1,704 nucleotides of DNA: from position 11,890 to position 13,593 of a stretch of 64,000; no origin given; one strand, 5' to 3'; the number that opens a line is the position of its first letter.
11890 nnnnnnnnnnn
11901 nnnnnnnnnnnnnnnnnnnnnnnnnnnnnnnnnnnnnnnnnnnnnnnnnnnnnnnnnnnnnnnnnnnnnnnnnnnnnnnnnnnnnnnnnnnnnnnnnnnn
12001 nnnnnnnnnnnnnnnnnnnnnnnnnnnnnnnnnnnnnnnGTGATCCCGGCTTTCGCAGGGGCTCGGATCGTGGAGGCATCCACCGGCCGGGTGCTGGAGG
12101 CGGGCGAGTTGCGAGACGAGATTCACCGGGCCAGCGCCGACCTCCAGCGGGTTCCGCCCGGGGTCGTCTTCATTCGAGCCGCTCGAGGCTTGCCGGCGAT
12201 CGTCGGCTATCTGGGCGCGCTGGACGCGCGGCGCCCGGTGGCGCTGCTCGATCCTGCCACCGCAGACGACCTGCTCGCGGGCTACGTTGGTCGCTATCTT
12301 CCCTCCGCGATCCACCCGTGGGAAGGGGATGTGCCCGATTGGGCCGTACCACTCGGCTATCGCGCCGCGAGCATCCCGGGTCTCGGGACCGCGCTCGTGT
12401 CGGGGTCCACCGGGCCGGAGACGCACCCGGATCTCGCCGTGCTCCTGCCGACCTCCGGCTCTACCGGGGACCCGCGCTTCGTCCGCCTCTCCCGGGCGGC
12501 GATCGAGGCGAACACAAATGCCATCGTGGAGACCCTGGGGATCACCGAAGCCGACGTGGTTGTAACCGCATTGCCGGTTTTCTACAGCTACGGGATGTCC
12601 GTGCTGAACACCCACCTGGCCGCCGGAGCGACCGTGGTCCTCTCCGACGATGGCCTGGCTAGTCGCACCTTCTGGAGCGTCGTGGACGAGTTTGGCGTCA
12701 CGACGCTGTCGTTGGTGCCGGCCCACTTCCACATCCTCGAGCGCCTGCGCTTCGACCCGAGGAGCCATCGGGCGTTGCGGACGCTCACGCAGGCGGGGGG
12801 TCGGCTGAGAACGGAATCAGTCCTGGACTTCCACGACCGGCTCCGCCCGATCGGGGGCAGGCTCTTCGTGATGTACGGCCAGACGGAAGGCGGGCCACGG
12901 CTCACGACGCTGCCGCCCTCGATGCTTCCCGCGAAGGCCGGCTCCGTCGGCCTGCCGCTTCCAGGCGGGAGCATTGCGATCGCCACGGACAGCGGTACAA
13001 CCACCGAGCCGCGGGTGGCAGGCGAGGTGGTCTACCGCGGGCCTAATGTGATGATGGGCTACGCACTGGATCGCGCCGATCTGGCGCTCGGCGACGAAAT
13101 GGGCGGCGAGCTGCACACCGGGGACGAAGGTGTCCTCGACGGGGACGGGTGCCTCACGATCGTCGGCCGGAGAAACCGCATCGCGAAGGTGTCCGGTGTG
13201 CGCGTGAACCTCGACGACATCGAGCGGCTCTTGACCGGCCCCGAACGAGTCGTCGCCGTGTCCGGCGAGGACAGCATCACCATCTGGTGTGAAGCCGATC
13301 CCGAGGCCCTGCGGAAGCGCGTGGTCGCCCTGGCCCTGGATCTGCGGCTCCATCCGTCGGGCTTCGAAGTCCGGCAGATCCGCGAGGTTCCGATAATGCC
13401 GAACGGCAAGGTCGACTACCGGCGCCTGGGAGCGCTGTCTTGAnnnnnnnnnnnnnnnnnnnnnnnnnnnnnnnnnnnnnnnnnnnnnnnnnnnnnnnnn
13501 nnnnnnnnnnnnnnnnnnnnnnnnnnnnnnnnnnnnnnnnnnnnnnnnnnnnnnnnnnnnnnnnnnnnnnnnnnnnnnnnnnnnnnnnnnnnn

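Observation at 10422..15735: Luciferase-less LuxC/LuxE fatty-acid-reductase-like cassette with its own carrier protein inside a glycan locus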

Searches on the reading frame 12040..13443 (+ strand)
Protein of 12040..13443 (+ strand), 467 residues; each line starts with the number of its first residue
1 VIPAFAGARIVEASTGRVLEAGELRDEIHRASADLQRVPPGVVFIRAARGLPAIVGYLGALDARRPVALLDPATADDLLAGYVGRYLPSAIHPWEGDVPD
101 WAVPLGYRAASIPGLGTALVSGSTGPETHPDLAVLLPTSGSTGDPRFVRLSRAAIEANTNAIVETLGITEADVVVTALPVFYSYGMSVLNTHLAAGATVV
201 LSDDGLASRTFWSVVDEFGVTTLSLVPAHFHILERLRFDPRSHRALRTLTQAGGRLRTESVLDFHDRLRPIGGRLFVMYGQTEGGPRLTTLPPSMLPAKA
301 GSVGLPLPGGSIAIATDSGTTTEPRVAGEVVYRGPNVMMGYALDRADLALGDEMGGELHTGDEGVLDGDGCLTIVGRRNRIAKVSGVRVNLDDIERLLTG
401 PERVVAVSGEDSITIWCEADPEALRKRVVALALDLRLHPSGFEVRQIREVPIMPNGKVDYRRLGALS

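Call 3: search_protein_families(library=pfam, proteins=[window:12040-13443:+], max_evalue=0.01)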
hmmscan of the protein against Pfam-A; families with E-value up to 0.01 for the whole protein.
window:12040-13443:+ (467 aa): 1 family
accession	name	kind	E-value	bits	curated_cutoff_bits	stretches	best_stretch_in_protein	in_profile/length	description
PF00501.34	AMP-binding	-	7.1e-39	134.1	29.9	1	125-341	156-383/384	AMP-binding enzyme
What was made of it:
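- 12040..13443 (+): ANL-superfamily adenylate-forming ligase, the proposed acid-to-ACP loader. AMP-binding scores 134 bits (call 3).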

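Call 4: search_protein_families(library=ncbifam, proteins=[window:12040-13443:+], max_evalue=0.01)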
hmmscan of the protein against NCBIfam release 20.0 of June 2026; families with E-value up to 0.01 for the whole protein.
window:12040-13443:+ (467 aa): 94 families (the best 25 are shown)
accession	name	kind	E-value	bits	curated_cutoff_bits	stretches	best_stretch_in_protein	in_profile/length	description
TIGR03098.1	ligase_PEP_1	hypoth_equivalog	5.4e-45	153.8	592.35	1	127-425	160-474/517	acyl-CoA ligase (AMP-forming), exosortase A system-associated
NF006386.0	PRK08633.1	equivalog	1.9e-39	135.2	1221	1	127-464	779-1138/1147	acyl-[ACP]--phospholipid O-acyltransferase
TIGR01733.1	AA-adenyl-dom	subfamily_domain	5.7e-37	127.5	317.4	1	23-401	4-401/409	amino acid adenylation domain-containing protein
NF004837.0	PRK06187.1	subfamily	3.1e-35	121.4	476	1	130-407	170-451/531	long-chain-fatty-acid--CoA ligase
NF004511.1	PRK05852.1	equivalog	7.5e-33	113.9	650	1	125-407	150-433/505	FadD7 family fatty acid--CoA ligase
TIGR01923.1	menE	equivalog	8.5e-33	113.9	330.15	1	131-400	114-370/442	o-succinylbenzoate--CoA ligase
NF005291.0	PRK06814.1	equivalog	2.6e-30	105.1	1349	1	129-462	792-1125/1140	acyl-[ACP]--phospholipid O-acyltransferase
NF002966.0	PRK03640.1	equivalog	3.3e-29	101.8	556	1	132-408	143-414/483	o-succinylbenzoate--CoA ligase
NF058661.1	cispen_AMP_AmcH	equivalog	8.5e-29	100.3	370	1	125-400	123-391/458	adenylate-forming 2-oxoglutaryl-ACP ligase AmcH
NF005702.0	PRK07514.1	subfamily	1.9e-27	95.8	558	1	127-401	154-423/506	malonyl-CoA synthase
NF005714.0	PRK07529.1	subfamily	3e-27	95.2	632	1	129-400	217-497/640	acyl-CoA synthetase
NF006182.0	PRK08316.1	subfamily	3.6e-27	95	663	1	130-409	171-450/523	fatty acyl-CoA synthetase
NF009233.0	PRK12583.1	subfamily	5.2e-27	94.5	832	1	131-407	202-479/558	fatty acid CoA ligase family protein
NF005858.0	PRK07787.1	subfamily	1.4e-24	86.4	575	1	122-463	120-468/471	acyl-CoA synthetase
NF004114.0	PRK05605.1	equivalog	2.1e-23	82.5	766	1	128-405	219-496/575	long-chain-fatty-acid--CoA ligase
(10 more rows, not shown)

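Call 20: search_solved_structures(query=window:12040-13443:+, max_evalue=1e-10)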
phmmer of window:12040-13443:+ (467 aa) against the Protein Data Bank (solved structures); distinct sequences matched with E-value up to 1e-10: 81 (the best 60 are shown).
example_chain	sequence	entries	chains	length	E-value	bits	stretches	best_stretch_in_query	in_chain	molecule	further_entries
3wvn_A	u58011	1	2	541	1.3e-31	113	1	122-465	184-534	Non-ribosomal peptide synthetase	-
5ie0_A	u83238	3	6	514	1.7e-29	106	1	118-402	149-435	Oxalate--CoA ligase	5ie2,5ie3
6qjz_A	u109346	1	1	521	2.5e-28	102.2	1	130-405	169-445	oxalyl CoA-synthetase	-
3wv4_A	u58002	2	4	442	1.1e-26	96.8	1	122-377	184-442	Non-ribosomal peptide synthetase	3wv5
8xjz_C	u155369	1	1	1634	1.1e-24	90.2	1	93-460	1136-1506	Peptide synthetase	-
5buq_A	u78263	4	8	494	1.3e-24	89.9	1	133-404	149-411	2-succinylbenzoate--CoA ligase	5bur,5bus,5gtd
5x8f_A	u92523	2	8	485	1.4e-24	89.8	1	133-404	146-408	2-succinylbenzoate--CoA ligase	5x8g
8aff_A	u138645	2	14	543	3.9e-20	75.2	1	129-398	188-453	Oxalate--CoA ligase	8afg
3nyq_A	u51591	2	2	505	8e-20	74.2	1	42-461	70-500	Malonyl-CoA Ligase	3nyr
8weu_A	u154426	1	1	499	4.4e-19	71.7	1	130-402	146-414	Fatty-acyl-CoA synthase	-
8wev_A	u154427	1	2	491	4.6e-19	71.7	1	130-402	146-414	Feruloyl-CoA Synthetase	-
8atd_C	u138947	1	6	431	7e-19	71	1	129-378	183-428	Oxalate--CoA ligase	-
7emy_A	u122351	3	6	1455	1.7e-17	66.4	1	132-400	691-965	Dihydroaeruginoic acid synthetase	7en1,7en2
3a9u_A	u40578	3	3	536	2.1e-17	66.2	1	128-402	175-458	4-coumarate--CoA ligase | 4-coumarate:CoA ligase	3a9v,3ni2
5bsw_A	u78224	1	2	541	2.3e-17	66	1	127-400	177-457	4-coumarate--CoA ligase 2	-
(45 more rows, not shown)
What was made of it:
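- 12040..13443 (+): The best PDB matches are a stand-alone adenylation enzyme (3wvn) and oxalate-, o-succinylbenzoate- and malonyl-CoA ligases (call 20).
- Its nearest solved relatives act on dicarboxylic acids or load stand-alone carriers (call 20).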
